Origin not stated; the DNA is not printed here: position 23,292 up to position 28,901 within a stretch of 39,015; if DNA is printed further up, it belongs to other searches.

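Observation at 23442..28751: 1769-aa polyvalent virion protein that combines two muralytic domains with an ADP-ribosyltransferase-like domain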

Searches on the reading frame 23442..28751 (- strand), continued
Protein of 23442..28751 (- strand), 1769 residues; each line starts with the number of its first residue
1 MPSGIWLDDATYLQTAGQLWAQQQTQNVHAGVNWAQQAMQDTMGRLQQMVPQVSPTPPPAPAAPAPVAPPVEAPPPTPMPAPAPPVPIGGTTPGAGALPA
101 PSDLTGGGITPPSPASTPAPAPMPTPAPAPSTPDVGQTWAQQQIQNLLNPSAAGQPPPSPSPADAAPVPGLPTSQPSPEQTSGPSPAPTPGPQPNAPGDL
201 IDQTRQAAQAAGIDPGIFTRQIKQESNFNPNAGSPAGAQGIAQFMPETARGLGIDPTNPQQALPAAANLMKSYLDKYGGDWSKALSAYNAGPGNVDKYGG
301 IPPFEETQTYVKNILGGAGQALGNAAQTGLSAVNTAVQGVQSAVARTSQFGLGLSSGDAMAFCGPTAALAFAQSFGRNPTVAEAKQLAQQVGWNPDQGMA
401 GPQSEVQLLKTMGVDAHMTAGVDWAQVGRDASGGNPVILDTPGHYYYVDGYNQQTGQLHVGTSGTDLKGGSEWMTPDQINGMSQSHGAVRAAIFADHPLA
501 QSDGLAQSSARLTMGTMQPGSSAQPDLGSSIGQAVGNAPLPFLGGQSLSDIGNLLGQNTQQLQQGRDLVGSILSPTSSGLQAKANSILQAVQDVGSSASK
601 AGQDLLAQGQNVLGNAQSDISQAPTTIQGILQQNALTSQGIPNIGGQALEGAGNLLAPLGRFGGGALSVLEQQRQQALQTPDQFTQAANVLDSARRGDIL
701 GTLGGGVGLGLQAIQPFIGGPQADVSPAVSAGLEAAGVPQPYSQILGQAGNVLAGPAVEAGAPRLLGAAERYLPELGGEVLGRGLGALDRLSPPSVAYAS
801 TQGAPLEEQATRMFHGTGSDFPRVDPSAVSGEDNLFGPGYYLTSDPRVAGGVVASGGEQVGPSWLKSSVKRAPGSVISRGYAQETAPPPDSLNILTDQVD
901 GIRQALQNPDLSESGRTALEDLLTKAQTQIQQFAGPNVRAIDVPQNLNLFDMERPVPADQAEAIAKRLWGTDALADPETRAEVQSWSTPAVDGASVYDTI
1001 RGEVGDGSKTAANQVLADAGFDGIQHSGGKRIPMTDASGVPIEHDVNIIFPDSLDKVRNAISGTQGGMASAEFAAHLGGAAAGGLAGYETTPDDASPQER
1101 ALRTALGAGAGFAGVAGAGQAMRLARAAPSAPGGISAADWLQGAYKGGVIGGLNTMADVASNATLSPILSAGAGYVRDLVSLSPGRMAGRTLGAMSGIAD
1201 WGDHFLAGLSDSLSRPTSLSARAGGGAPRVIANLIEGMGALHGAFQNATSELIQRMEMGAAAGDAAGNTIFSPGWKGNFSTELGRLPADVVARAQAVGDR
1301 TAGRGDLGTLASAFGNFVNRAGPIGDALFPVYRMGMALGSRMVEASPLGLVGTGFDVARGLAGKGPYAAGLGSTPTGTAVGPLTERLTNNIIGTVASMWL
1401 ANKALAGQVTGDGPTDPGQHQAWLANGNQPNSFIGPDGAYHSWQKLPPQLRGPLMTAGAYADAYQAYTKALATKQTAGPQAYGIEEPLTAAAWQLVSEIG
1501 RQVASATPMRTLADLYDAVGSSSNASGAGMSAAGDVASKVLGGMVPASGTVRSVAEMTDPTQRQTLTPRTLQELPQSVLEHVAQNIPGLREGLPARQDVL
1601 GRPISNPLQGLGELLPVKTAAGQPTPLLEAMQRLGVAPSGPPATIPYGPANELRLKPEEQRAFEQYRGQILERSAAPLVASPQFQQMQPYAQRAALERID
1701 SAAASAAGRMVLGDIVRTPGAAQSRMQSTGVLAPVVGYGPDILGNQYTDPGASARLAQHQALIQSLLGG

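Call 49: find_related_loci(query=A2, collection=viral_contigs, flank=10000)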
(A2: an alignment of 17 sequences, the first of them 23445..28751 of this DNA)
Query A2 (1769 aa) in viral_contigs; peptide patterns used: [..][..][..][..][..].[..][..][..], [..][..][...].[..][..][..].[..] (x = any residue, [..] = any of these).
145 stretches matched a pattern; 92 encode a relative of the query (tblastn E <= 1e-3); the best 80 are kept; 77 distinct loci.
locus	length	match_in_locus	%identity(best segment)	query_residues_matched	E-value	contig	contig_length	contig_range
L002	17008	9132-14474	90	1-1768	0e+0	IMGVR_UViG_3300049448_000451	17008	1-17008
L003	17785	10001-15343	90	1-1768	0e+0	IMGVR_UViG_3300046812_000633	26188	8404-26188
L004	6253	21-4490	96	293-1768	0e+0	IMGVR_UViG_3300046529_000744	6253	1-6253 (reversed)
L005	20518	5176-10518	90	1-1768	0e+0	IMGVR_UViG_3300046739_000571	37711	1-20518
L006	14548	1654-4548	97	804-1768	0e+0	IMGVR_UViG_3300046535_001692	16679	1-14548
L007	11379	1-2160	98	1046-1768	0e+0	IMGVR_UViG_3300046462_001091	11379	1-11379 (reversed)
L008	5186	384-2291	97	1133-1768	0e+0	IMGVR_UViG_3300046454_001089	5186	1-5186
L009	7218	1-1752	99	1184-1768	0e+0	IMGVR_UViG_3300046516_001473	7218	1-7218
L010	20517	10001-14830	58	131-1745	0e+0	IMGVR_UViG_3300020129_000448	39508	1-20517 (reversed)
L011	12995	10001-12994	89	1-1364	0e+0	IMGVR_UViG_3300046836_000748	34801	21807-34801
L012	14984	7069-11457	58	191-1768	0e+0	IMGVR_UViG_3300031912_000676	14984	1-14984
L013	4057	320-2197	65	1140-1768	0e+0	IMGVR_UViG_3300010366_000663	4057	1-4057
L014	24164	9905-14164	68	1-1768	0e+0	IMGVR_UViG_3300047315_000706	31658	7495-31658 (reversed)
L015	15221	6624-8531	63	1135-1767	0e+0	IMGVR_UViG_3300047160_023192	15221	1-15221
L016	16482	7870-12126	68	3-1769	0e+0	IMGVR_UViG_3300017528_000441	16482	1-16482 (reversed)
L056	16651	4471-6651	55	198-1067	3e-78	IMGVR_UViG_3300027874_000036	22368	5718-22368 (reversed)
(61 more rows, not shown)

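Call 51: search_solved_structures(query=A2, max_evalue=10)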
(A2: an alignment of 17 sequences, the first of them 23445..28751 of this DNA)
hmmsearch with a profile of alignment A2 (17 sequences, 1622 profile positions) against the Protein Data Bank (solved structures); distinct sequences matched with E-value up to 10: 52.
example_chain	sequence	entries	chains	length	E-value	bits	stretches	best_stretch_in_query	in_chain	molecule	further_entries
5o1j_A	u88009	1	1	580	1.7e-08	36.3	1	193-311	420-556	Putative soluble lytic murein transglycosylase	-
5mpq_A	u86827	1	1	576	1.8e-08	36.2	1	193-311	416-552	Transglycosylase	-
6fpn_B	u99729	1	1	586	3.1e-08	35.4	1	193-311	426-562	Putative soluble lytic murein transglycosylase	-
5o24_A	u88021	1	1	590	3.2e-08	35.4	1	193-311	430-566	Transglycosylase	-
5o29_A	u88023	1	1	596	3.2e-08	35.3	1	193-311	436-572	Transglycosylase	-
5o2n_A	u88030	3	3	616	3.5e-08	35.2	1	193-311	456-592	Transglycosylase | Putative soluble lytic murein transglycosylase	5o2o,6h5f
6fbt_A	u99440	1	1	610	3.6e-07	31.9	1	200-310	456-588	Probable soluble lytic transglycosylase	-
5ohu_A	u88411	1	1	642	3.9e-07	31.8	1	200-310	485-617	Soluble lytic murein transglycosylase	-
6yt5_G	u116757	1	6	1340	5.3e-07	31.3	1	192-290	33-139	Peptidoglycan transglycosylase gp16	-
7eyb_I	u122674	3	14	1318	6e-07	31.1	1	195-290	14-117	Peptidoglycan transglycosylase gp16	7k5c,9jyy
6fcq_A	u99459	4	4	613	4.6e-06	28.2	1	200-310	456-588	Soluble lytic murein transglycosylase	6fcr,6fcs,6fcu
6fc4_A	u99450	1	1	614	4.6e-06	28.2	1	200-310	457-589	Soluble lytic murein transglycosylase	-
9b45_a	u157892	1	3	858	6.1e-06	27.8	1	185-286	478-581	gp41 Tape measure protein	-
1qsa_A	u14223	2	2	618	5.3e-05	24.7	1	207-307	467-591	PROTEIN (SOLUBLE LYTIC TRANSGLYCOSYLASE SLT70) | SOLUBLE LYTIC TRANSGLYCOSYLASE SLT70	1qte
1sly_A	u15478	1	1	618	8.4e-05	24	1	207-307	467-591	70-KDA SOLUBLE LYTIC TRANSGLYCOSYLASE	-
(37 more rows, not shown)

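Call 78: get_annotated_region(hit=H1, flank=9000)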
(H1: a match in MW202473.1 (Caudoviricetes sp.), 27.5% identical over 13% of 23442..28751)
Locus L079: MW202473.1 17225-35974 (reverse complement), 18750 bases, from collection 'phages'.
description: Podoviridae sp. isolate ctype202, complete genome.
organism: Caudoviricetes sp. (NCBI taxid 2832643)
taxonomy: Viruses; Duplodnaviria; Heunggongvirae; Uroviricota; Caudoviricetes
host: -; source: Manatee Spring; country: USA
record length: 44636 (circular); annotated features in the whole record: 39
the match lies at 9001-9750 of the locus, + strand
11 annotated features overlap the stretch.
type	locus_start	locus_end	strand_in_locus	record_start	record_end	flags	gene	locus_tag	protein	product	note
CDS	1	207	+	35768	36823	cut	-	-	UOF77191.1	major capsid protein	-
CDS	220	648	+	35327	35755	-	-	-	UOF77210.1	major capsid protein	-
CDS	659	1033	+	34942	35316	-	-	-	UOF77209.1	hypothetical protein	-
CDS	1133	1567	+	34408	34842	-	-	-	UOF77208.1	hypothetical protein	-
CDS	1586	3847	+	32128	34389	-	-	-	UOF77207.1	tail tubular protein a tubular protein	-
CDS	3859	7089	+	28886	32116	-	-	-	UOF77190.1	phage stabilization protein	-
CDS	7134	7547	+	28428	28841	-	-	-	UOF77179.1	putative acetyltransferase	-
CDS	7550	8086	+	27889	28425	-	-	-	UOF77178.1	coil containing protein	-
CDS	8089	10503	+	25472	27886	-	-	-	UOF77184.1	transglycosylase slt domain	-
CDS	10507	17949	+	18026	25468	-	-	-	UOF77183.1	crystallin beta/gamma motif-containing protein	-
CDS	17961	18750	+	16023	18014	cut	-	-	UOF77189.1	tail fiber protein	-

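Call 82: search_protein_families(library=ncbifam, proteins=[window:23445-28751:-], max_evalue=0.1)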
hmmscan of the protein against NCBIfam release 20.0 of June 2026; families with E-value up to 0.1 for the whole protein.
window:23445-28751:- (1769 aa): 5 families
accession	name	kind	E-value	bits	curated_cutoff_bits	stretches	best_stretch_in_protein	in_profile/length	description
NF047373.1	BB0259_flg_lyt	exception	1.1e-14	54.2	234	1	202-315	550-682/705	flagellar assembly lytic transglycosylase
NF008050.0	PRK10783.1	equivalog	1e-07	30.6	508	1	225-295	128-205/457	murein transglycosylase D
NF008631.0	PRK11619.1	equivalog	1.9e-07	29.8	536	1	220-315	499-618/644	murein transglycosylase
NF008112.0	PRK10859.1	equivalog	0.00024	19.7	354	1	223-294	311-389/483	membrane-bound lytic murein transglycosylase MltF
NF008670.0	PRK11671.1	equivalog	0.014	14.5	375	1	203-249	195-241/359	membrane-bound lytic murein transglycosylase MltC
